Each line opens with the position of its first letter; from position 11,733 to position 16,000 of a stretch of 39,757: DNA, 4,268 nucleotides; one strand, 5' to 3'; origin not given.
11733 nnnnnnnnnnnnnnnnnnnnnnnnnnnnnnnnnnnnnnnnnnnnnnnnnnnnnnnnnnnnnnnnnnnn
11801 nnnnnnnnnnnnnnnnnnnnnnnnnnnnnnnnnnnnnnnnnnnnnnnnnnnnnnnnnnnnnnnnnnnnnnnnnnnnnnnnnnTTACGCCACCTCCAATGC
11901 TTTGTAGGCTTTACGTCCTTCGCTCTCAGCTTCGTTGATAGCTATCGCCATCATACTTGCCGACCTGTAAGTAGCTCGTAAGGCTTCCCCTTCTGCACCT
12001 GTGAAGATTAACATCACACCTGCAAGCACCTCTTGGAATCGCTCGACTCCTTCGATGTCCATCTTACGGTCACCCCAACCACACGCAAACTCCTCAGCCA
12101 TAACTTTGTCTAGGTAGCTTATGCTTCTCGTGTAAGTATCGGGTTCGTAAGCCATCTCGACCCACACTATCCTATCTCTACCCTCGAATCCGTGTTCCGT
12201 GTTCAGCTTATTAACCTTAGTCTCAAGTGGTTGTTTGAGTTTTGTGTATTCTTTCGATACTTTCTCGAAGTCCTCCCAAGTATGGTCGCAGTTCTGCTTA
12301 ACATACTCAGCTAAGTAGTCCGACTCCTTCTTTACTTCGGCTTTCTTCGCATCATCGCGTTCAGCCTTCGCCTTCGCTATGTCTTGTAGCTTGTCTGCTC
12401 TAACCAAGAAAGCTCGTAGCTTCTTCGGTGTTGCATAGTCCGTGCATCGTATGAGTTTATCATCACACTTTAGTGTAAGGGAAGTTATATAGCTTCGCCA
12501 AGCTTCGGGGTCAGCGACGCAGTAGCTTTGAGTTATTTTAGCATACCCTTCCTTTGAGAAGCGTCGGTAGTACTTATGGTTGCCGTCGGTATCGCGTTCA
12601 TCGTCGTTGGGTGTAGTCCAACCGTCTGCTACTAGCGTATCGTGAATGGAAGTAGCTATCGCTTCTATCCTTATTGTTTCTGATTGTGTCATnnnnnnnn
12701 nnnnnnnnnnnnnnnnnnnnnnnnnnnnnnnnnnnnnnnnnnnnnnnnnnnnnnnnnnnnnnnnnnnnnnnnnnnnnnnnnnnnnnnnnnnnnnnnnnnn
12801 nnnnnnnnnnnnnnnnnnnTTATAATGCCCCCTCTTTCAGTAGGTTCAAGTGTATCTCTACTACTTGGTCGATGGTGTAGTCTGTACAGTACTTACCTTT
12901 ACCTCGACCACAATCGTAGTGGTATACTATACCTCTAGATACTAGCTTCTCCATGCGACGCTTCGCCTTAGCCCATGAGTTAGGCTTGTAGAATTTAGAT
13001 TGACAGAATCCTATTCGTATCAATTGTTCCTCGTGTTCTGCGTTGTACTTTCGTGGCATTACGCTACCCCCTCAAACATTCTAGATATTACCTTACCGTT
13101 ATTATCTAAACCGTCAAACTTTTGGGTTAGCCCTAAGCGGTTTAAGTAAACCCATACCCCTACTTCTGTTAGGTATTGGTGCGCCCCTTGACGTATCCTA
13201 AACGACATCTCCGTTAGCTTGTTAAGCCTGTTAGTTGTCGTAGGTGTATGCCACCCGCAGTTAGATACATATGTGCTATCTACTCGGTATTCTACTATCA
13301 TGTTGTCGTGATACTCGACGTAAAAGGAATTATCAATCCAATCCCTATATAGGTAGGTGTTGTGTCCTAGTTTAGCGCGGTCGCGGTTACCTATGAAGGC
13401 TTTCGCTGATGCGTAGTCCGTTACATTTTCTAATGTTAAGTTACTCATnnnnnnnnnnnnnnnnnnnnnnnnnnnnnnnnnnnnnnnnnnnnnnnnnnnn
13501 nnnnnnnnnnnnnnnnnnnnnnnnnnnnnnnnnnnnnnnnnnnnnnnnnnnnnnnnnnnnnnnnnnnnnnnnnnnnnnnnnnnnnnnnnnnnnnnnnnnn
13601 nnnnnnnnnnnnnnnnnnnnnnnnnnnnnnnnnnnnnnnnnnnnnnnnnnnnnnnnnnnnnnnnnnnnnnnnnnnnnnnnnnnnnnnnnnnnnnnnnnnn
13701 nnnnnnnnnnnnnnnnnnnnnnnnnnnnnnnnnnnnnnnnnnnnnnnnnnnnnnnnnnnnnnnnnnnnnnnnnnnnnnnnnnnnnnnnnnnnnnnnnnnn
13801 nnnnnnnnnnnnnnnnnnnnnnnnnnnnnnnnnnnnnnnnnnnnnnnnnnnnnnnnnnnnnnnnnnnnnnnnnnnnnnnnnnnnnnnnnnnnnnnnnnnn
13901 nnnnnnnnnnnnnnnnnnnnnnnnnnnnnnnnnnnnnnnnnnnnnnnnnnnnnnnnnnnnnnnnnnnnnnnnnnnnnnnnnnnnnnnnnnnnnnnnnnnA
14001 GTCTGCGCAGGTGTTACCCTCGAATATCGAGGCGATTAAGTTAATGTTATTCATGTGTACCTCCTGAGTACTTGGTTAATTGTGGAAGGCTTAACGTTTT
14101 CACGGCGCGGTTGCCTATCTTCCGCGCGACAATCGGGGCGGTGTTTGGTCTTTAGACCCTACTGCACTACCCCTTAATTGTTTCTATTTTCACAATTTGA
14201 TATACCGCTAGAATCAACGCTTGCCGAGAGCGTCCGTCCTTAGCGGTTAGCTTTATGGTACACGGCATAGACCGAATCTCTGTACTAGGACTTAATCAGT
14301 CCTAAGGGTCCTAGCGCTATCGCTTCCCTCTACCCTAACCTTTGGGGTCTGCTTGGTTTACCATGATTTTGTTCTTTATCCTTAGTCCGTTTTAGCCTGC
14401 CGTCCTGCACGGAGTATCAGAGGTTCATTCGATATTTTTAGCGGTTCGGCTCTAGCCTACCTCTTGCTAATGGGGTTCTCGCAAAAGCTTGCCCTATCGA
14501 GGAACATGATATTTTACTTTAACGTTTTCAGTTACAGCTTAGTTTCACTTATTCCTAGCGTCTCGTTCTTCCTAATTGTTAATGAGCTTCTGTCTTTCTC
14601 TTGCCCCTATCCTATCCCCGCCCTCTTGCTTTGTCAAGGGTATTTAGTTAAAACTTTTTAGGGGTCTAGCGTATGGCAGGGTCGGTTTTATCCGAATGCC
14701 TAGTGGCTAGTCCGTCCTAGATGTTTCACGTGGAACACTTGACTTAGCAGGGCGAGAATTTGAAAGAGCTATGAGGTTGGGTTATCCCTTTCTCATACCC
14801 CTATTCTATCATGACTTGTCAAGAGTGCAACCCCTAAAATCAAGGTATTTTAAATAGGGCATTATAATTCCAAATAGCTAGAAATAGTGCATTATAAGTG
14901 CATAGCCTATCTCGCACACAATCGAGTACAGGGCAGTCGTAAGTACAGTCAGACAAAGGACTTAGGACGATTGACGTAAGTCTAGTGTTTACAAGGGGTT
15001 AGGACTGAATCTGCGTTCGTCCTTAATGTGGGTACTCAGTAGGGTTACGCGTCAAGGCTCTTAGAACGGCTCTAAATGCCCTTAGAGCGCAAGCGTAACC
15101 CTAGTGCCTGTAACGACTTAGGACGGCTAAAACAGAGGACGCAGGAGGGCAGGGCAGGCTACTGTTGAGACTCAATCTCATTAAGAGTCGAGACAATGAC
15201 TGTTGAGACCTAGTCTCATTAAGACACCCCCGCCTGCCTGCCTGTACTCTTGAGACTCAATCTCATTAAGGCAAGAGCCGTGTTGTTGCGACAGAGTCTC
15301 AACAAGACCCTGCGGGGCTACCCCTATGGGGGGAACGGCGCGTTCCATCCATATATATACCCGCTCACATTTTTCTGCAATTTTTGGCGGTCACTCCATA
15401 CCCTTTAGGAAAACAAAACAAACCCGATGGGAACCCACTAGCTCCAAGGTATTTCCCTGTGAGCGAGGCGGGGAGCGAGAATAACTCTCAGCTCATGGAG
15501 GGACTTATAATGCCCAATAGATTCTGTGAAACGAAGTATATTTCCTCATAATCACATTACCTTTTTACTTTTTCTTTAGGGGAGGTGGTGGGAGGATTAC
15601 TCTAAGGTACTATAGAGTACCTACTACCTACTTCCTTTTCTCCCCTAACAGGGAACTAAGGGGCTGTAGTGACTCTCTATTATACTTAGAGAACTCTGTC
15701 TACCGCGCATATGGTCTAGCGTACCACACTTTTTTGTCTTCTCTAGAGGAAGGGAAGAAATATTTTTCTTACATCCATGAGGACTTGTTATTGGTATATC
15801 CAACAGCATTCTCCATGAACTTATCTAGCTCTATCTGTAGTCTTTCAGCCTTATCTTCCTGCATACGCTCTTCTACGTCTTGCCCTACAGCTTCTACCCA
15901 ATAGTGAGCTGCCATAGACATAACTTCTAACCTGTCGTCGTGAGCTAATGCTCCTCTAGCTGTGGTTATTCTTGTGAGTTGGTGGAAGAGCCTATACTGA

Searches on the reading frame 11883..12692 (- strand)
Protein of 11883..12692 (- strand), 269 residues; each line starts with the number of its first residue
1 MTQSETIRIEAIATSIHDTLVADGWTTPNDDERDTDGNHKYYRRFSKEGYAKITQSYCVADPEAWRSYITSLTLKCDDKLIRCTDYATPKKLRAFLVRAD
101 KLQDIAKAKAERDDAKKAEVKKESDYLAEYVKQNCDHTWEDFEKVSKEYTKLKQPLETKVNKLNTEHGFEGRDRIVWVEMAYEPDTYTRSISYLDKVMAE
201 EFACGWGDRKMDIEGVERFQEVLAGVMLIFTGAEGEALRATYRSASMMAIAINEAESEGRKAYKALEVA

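Call 14: search_protein_families(library=phrogs, proteins=[window:11883-12692:-])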
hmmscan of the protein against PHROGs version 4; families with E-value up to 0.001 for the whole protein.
window:11883-12692:- (269 aa): 0 families

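Call 77: search_protein_families(library=pfam, max_evalue=0.05, proteins=[window:11883-12692:-])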
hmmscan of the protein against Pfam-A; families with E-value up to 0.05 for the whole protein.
window:11883-12692:- (269 aa): 1 family
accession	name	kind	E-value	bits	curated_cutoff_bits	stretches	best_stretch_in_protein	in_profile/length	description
PF18061.6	CRISPR_Cas9_WED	-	0.032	14.8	27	0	101-158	29-82/131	CRISPR-Cas9 WED domain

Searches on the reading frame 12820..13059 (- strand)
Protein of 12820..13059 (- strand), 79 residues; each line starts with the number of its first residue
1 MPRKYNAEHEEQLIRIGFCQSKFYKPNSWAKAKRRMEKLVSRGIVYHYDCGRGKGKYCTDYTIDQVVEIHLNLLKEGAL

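Call 14: search_protein_families(library=phrogs, proteins=[window:12820-13059:-])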
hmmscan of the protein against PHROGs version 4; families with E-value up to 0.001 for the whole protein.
window:12820-13059:- (79 aa): 0 families

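Call 77: search_protein_families(library=pfam, max_evalue=0.05, proteins=[window:12820-13059:-])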
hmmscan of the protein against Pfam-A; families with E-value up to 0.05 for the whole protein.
window:12820-13059:- (79 aa): 0 families

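Call 81: search_solved_structures(query=window:12820-13059:-, max_evalue=10)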
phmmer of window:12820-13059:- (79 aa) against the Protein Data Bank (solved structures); distinct sequences matched with E-value up to 10: 0.

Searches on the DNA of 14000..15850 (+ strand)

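Call 8: search_dna_similar(query=window:14100-15800:+, collection=phages, mode=distant, max_rows=30)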
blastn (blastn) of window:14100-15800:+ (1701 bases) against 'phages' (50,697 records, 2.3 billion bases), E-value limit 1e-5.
No match.

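Call 78: search_rna_families(source=window, start=14000, end=15850, threshold=evalue, max_evalue=1)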
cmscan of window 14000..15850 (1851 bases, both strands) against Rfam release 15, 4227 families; matches with E-value up to 1: 0.
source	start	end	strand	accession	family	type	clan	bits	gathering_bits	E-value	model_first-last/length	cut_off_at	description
